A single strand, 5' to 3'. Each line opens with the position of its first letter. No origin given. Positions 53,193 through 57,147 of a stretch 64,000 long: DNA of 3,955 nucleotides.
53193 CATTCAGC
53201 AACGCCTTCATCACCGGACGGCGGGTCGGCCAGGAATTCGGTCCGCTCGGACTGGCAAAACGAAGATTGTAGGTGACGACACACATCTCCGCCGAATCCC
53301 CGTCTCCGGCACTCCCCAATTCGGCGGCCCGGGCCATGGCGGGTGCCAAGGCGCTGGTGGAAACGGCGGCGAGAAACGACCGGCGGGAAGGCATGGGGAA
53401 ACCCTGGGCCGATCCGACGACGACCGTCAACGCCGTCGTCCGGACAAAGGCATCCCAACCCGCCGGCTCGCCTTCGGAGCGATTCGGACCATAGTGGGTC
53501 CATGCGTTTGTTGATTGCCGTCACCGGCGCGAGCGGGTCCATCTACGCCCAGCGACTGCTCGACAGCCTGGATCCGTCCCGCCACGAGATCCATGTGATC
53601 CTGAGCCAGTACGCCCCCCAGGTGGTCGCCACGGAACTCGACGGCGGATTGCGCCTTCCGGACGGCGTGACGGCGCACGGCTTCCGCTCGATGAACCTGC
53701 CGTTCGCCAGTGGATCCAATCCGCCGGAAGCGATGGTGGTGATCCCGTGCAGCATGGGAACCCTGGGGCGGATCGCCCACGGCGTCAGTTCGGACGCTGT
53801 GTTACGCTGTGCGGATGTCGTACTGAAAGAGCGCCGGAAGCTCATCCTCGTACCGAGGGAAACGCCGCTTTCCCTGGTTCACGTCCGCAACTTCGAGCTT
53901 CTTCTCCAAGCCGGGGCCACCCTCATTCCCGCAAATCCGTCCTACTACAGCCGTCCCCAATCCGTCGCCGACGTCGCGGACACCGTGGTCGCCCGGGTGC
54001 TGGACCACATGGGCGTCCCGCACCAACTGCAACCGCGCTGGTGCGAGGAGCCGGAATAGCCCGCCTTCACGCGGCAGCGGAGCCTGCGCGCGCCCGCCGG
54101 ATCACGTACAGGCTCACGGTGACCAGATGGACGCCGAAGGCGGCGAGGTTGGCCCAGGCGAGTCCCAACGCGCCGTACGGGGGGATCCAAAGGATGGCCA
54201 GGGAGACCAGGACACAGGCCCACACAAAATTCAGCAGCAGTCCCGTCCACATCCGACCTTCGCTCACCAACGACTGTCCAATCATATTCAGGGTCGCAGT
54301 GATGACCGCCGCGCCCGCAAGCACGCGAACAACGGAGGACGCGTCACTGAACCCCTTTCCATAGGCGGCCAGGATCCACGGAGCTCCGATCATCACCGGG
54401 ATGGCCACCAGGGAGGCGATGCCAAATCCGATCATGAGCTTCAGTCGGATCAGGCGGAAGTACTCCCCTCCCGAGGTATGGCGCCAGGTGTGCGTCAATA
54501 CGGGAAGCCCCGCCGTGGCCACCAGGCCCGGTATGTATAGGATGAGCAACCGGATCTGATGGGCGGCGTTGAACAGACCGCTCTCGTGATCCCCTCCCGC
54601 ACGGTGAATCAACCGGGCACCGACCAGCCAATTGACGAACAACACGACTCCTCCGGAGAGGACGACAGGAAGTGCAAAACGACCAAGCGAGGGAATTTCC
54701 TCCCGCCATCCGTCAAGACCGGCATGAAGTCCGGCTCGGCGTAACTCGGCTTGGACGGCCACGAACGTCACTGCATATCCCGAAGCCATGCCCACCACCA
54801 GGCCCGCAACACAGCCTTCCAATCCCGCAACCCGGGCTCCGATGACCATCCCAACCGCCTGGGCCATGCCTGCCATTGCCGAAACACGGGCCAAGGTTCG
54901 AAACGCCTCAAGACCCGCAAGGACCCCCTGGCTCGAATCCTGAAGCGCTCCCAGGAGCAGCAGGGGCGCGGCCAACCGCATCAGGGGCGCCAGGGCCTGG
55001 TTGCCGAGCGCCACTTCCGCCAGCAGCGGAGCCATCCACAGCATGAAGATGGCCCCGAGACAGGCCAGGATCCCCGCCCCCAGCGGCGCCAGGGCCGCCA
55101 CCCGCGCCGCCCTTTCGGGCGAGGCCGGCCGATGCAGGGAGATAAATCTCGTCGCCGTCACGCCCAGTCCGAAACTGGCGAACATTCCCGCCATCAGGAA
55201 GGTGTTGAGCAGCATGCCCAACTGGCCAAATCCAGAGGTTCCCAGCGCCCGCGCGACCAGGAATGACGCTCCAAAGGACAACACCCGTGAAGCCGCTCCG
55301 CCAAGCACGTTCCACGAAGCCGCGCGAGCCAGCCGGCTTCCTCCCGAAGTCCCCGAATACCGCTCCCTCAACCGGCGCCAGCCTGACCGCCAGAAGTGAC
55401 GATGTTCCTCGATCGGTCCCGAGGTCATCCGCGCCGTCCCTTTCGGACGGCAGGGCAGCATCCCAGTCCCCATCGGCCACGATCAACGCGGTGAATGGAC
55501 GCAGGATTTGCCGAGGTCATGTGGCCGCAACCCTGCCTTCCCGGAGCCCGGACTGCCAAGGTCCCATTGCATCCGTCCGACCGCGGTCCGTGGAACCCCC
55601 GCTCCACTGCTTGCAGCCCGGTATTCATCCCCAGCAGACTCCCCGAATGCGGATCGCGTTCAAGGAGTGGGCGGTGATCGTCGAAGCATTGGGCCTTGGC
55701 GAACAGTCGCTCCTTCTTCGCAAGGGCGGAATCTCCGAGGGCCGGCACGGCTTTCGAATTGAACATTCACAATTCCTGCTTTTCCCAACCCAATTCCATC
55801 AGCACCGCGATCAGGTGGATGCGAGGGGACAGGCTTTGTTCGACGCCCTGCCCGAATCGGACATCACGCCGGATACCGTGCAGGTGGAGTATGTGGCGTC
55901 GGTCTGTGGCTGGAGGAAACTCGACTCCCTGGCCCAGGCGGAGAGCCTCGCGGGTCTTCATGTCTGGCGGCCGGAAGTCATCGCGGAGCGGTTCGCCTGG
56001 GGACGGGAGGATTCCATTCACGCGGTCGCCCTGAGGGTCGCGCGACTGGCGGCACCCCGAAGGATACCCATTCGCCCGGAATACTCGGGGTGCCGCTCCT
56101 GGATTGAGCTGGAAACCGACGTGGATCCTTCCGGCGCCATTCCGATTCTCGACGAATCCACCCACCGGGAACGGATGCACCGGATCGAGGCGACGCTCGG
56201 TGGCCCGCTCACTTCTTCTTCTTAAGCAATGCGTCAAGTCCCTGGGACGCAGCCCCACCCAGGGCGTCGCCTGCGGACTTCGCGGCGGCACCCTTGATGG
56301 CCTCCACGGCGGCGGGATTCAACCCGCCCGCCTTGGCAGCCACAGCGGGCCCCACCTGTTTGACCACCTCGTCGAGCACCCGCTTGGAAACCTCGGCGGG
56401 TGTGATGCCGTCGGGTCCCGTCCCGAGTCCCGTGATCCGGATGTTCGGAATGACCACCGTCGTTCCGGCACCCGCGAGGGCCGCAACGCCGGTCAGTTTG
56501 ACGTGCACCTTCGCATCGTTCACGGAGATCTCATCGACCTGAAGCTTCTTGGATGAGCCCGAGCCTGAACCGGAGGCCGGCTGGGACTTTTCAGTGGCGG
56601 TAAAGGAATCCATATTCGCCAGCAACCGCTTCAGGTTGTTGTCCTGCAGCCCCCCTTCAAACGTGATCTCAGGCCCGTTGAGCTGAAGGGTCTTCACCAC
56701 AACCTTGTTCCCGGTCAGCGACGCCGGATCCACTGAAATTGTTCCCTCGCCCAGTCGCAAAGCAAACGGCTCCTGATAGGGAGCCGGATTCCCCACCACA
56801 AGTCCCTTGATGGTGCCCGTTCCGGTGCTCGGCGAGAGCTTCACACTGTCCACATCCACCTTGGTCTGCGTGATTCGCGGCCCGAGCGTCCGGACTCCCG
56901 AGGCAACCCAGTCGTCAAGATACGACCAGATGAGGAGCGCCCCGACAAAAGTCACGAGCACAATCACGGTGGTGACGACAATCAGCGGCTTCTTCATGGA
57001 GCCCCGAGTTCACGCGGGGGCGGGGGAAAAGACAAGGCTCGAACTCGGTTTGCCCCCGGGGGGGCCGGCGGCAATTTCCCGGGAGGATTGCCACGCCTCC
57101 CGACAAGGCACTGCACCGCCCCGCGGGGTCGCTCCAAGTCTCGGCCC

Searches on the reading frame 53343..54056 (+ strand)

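Call 9: search_protein_families(library=pfam, proteins=[window:53343-54056:+])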
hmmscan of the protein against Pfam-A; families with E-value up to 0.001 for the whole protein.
window:53343-54056:+ (238 aa): 1 family
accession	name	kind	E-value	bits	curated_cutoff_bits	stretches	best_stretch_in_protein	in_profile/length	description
PF02441.25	Flavoprotein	-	7.4e-40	136.6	22.7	1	54-222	1-161/162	Flavoprotein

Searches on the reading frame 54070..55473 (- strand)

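Call 9: search_protein_families(library=pfam, proteins=[window:54070-55473:-])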
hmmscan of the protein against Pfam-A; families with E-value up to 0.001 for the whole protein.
window:54070-55473:- (468 aa): 1 family
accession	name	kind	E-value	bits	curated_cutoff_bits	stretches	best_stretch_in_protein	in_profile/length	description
PF01943.22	Polysacc_synt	-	7.5e-17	62.1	28.2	1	49-329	2-273/274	Polysaccharide biosynthesis protein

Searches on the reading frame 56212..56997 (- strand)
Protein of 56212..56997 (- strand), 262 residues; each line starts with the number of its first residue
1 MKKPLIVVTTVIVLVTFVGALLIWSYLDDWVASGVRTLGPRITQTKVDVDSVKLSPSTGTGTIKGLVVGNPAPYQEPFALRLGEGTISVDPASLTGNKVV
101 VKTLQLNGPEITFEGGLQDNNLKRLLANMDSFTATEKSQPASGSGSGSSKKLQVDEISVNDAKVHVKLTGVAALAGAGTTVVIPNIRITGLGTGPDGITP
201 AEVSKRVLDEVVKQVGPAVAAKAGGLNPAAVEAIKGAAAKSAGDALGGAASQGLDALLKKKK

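Call 9: search_protein_families(library=pfam, proteins=[window:56212-56997:-])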
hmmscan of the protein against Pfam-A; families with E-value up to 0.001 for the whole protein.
window:56212-56997:- (262 aa): 1 family
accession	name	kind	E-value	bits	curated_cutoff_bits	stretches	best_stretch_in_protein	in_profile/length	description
PF05359.17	DUF748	-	1e-08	34.2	50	1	2-167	15-167/1037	Domain of Unknown Function (DUF748)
